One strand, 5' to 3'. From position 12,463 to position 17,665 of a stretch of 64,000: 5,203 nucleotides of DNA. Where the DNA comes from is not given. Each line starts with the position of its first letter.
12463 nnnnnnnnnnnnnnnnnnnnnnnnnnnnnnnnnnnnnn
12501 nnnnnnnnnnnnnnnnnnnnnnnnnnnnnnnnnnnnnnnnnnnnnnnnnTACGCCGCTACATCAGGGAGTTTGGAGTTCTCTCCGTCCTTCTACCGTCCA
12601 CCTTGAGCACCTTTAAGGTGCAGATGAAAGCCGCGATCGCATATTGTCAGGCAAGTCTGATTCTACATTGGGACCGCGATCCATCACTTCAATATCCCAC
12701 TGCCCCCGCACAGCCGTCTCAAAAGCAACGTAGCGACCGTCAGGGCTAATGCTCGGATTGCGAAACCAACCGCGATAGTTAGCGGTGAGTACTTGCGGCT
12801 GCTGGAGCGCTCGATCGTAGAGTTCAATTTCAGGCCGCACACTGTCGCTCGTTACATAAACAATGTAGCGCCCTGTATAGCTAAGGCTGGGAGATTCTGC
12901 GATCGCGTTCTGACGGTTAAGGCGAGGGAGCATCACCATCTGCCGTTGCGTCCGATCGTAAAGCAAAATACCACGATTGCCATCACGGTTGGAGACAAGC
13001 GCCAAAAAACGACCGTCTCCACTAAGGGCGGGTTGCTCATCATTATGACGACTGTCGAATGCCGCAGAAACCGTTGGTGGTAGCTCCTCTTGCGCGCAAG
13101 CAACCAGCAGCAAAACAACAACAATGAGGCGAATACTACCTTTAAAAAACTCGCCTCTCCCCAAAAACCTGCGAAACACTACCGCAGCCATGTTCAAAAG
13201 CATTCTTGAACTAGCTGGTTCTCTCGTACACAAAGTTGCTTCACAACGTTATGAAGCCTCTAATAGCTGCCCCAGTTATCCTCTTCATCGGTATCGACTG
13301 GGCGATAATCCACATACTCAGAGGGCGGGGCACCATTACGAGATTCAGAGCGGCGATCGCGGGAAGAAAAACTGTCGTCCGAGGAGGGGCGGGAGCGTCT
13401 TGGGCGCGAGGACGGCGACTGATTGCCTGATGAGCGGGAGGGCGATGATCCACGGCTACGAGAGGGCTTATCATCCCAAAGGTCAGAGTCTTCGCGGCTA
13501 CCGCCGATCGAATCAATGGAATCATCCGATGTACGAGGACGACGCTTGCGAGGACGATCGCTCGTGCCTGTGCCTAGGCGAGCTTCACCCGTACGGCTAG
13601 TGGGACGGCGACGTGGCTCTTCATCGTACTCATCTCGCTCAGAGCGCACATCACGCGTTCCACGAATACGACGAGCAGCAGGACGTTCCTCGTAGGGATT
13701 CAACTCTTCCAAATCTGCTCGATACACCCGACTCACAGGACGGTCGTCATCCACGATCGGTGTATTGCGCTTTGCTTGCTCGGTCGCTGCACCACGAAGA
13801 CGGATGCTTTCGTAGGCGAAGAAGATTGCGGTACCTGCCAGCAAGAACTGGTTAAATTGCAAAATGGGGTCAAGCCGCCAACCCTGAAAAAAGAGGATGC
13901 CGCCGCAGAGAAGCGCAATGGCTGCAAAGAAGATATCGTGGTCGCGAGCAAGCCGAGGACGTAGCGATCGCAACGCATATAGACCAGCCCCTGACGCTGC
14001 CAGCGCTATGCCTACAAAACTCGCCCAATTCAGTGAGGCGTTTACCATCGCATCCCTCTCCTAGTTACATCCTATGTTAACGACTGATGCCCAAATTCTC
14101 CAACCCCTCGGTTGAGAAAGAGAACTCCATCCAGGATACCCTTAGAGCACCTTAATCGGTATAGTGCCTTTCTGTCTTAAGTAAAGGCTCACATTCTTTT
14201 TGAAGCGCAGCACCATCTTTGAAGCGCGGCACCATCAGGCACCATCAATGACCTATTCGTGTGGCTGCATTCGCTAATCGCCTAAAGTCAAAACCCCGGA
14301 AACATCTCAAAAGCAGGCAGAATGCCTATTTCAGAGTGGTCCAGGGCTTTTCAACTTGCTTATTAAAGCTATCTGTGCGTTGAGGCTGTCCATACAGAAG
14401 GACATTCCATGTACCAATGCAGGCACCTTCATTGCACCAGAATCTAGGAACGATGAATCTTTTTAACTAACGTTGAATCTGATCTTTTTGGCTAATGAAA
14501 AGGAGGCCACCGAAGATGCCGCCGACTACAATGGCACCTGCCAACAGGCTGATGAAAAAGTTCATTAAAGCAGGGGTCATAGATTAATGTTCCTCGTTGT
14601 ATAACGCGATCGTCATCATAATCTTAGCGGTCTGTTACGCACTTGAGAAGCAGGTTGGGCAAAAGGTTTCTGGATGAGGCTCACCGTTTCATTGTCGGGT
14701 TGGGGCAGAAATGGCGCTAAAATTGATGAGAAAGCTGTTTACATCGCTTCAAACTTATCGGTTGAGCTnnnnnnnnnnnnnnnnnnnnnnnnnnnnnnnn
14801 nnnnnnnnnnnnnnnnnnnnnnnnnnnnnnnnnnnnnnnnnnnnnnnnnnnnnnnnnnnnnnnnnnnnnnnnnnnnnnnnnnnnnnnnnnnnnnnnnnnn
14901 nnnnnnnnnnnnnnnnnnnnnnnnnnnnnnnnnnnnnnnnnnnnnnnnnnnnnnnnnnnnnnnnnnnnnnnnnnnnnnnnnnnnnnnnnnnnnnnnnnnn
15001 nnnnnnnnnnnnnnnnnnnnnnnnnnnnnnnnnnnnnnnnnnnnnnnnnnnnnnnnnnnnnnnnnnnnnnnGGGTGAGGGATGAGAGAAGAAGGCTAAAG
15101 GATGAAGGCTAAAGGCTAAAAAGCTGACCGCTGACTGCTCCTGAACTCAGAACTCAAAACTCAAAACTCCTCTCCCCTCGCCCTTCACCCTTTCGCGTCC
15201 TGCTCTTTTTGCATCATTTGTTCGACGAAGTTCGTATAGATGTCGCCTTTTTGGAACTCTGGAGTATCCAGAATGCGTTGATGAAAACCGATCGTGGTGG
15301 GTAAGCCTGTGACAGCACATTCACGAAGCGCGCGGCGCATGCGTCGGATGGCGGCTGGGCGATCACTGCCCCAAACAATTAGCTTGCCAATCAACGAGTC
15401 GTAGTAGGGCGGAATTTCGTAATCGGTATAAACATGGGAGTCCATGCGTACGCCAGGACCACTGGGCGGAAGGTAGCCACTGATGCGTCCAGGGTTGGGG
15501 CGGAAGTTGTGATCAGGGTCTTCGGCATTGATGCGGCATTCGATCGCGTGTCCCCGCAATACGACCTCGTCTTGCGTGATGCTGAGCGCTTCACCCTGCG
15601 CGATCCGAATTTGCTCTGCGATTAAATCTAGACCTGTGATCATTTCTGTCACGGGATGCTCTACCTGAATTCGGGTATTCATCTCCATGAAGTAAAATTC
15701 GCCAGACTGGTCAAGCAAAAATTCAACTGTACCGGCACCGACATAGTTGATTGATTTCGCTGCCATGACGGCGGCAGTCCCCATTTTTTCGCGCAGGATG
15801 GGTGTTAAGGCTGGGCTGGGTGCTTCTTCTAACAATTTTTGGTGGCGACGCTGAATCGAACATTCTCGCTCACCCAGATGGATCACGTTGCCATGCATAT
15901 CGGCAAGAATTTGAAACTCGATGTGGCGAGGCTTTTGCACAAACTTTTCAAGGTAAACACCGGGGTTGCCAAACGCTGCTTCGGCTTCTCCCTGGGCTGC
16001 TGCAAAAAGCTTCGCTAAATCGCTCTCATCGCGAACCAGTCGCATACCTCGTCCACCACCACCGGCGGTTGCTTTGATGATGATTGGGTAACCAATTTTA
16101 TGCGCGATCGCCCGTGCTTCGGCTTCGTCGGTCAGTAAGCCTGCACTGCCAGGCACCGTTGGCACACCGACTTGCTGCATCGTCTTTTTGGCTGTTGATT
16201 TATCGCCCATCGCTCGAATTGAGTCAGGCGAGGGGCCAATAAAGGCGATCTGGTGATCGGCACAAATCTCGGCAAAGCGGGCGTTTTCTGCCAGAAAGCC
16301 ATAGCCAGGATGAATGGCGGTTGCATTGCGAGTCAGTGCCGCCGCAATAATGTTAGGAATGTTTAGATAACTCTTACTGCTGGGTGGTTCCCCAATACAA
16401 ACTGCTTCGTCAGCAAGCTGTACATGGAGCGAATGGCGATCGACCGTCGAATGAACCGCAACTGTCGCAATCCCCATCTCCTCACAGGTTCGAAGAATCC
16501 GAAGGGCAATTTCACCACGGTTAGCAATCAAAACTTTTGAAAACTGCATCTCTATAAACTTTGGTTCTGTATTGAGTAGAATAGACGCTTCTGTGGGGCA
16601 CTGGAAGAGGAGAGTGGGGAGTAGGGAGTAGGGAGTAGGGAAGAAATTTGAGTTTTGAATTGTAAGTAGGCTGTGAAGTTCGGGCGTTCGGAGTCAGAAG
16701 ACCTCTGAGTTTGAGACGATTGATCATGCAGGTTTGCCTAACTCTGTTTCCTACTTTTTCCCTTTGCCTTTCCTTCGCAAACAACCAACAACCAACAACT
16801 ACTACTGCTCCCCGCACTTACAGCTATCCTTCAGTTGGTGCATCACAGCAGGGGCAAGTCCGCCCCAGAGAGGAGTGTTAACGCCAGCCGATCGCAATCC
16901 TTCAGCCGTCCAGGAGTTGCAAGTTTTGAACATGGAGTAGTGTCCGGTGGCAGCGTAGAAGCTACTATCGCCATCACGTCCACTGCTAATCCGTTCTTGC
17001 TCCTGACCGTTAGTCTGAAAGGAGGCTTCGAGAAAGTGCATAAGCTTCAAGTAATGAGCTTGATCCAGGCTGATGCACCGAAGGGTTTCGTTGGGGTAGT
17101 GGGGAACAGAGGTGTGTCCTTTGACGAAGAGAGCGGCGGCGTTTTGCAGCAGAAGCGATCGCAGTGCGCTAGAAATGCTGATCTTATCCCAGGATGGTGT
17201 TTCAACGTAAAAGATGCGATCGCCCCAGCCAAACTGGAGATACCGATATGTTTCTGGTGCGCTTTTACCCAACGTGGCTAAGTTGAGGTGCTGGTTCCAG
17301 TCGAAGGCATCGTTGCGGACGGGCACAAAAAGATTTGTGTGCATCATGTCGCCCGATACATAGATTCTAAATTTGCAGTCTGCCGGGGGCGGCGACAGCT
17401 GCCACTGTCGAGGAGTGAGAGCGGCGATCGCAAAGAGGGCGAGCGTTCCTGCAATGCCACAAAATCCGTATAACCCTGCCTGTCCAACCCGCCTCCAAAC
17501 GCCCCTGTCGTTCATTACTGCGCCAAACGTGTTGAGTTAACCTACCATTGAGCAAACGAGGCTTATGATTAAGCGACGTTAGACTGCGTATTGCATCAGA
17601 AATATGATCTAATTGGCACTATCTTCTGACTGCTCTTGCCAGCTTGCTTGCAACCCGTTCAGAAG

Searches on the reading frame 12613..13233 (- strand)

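Call 88: search_protein_families(library=pfam, proteins=[window:12613-13233:-], max_evalue=0.00001)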
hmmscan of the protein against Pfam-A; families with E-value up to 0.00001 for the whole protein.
window:12613-13233:- (206 aa): 1 family
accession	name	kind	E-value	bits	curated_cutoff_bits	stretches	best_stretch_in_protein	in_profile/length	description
PF07676.18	PD40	-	6.1e-13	48.8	20.9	0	154-180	8-35/38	WD40-like Beta Propeller Repeat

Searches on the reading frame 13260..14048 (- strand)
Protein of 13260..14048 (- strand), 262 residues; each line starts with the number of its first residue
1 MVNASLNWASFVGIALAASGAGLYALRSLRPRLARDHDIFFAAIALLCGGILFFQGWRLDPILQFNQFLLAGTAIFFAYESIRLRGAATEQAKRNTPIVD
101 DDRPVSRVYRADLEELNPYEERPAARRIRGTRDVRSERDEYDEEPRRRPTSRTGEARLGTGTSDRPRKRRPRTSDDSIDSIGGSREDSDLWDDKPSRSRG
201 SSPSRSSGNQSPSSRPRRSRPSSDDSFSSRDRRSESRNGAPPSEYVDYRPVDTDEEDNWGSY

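Call 88: search_protein_families(library=pfam, proteins=[window:13260-14048:-], max_evalue=0.00001)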
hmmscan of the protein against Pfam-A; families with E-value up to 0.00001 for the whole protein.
window:13260-14048:- (262 aa): 1 family
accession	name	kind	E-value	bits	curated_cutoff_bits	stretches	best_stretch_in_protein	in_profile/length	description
PF07444.16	Ycf66_N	-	1.4e-28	99.2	22.3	1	11-85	2-76/76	Ycf66 protein N-terminus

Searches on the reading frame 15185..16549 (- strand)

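Call 3: search_protein_families(library=pfam, proteins=[window:15185-16549:-], max_evalue=0.1)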
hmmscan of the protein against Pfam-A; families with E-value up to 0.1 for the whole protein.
window:15185-16549:- (454 aa): 9 families
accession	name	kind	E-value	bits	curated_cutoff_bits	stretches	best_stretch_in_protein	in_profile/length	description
PF02786.22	CPSase_L_D2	-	3e-85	285.5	19.8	1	116-323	1-209/211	Carbamoyl-phosphate synthase L chain, ATP binding domain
PF00289.28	Biotin_carb_N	-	7.2e-46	155.6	25.5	1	3-111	2-110/110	Biotin carboxylase, N-terminal domain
PF02785.25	Biotin_carb_C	-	2e-42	144.1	32.4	1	337-444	1-108/108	Biotin carboxylase C-terminal domain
PF02222.28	ATP-grasp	-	9.5e-12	45.4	27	1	124-293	3-162/179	ATP-grasp domain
PF07478.18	Dala_Dala_lig_C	-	6.4e-09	36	24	1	125-292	3-174/204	D-ala D-ala ligase C-terminus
PF02655.19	ATP-grasp_3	-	0.00031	21.3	23.2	1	116-295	3-158/160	ATP-grasp domain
PF08443.16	RimK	-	0.0004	20.5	21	0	135-184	20-71/188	RimK-like ATP-grasp domain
PF13549.11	ATP-grasp_5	-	0.0083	15.9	27.6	1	116-161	11-54/221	ATP-grasp domain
PF14397.11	ATPgrasp_ST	-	0.03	14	31.4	0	113-177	18-84/278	Sugar-transfer associated ATP-grasp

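Call 4: search_protein_families(library=ncbifam, proteins=[window:15185-16549:-], max_evalue=0.1)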
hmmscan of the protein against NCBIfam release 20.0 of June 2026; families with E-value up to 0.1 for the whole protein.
window:15185-16549:- (454 aa): 47 families (the best 25 are shown)
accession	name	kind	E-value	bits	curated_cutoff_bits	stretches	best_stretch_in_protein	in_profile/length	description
TIGR00514.1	accC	equivalog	8e-241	799.5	626.5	1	3-448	2-447/449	acetyl-CoA carboxylase biotin carboxylase subunit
NF006367.0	PRK08591.1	subfamily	1.2e-231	769.2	597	1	3-450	2-449/451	acetyl-CoA carboxylase biotin carboxylase subunit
NF006406.0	PRK08654.1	equivalog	2.7e-207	689.2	739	1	3-447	2-445/499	acetyl-CoA carboxylase biotin carboxylase subunit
NF004085.0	PRK05586.1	equivalog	1.1e-202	673.8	723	1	3-448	2-447/448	acetyl-CoA carboxylase biotin carboxylase subunit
NF006286.0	PRK08462.1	equivalog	5e-193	641.9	740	1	2-445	3-444/445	acetyl-CoA carboxylase biotin carboxylase subunit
NF009554.0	PRK12999.1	equivalog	2.6e-190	634.9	965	1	2-445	4-455/1147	pyruvate carboxylase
NF009471.0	PRK12833.1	equivalog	2.3e-188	626.5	686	1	3-452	5-454/467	acetyl-CoA carboxylase biotin carboxylase subunit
NF005525.0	PRK07178.1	equivalog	3.2e-183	609.7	768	1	3-445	2-442/471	acetyl-CoA carboxylase biotin carboxylase subunit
NF006287.0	PRK08463.1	equivalog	8.2e-173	575.6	775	1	3-448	2-447/479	acetyl-CoA carboxylase subunit A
TIGR01235.1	pyruv_carbox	equivalog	1.6e-166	555.8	1114.45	1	5-447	1-453/1143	pyruvate carboxylase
TIGR02712.1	urea_carbox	equivalog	8.7e-160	533.8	1303.85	1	3-449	1-446/1201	urea carboxylase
TIGR01369.1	CPSaseII_lrg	equivalog_domain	9.5e-18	63.2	1027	1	93-327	646-874/1052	carbamoyl-phosphate synthase (glutamine-hydrolyzing) large subunit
NF003671.0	PRK05294.1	equivalog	8e-15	53.5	599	1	92-325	642-869/1058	carbamoyl-phosphate synthase large subunit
TIGR01205.1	D_ala_D_alaTIGR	subfamily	4.9e-14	52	245.65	1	100-292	90-285/318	D-alanine--D-alanine ligase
NF004679.0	PRK06019.1-5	equivalog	5.7e-14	51.7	326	1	97-293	82-267/376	5-(carboxyamino)imidazole ribonucleotide synthase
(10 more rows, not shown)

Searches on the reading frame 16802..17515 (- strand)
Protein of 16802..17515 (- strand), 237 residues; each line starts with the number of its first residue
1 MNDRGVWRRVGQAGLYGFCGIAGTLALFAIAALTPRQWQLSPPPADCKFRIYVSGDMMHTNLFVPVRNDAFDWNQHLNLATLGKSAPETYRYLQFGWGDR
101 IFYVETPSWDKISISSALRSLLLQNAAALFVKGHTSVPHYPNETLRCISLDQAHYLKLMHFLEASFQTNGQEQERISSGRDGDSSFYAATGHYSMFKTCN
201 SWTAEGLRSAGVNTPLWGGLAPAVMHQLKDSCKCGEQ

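Call 3: search_protein_families(library=pfam, proteins=[window:16802-17515:-], max_evalue=0.1)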
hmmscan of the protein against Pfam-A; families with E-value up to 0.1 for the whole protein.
window:16802-17515:- (237 aa): 1 family
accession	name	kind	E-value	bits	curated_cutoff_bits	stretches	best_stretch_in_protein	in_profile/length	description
PF09601.15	DUF2459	-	2.9e-52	177.3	27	1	51-219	1-169/171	Protein of unknown function (DUF2459)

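Call 4: search_protein_families(library=ncbifam, proteins=[window:16802-17515:-], max_evalue=0.1)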
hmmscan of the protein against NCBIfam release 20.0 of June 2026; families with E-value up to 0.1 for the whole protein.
window:16802-17515:- (237 aa): 1 family
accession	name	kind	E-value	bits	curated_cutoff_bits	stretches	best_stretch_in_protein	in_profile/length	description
TIGR02117.1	chp_urease_rgn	hypoth_equivalog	2.2e-36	125.3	131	1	25-226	6-206/208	TIGR02117 family protein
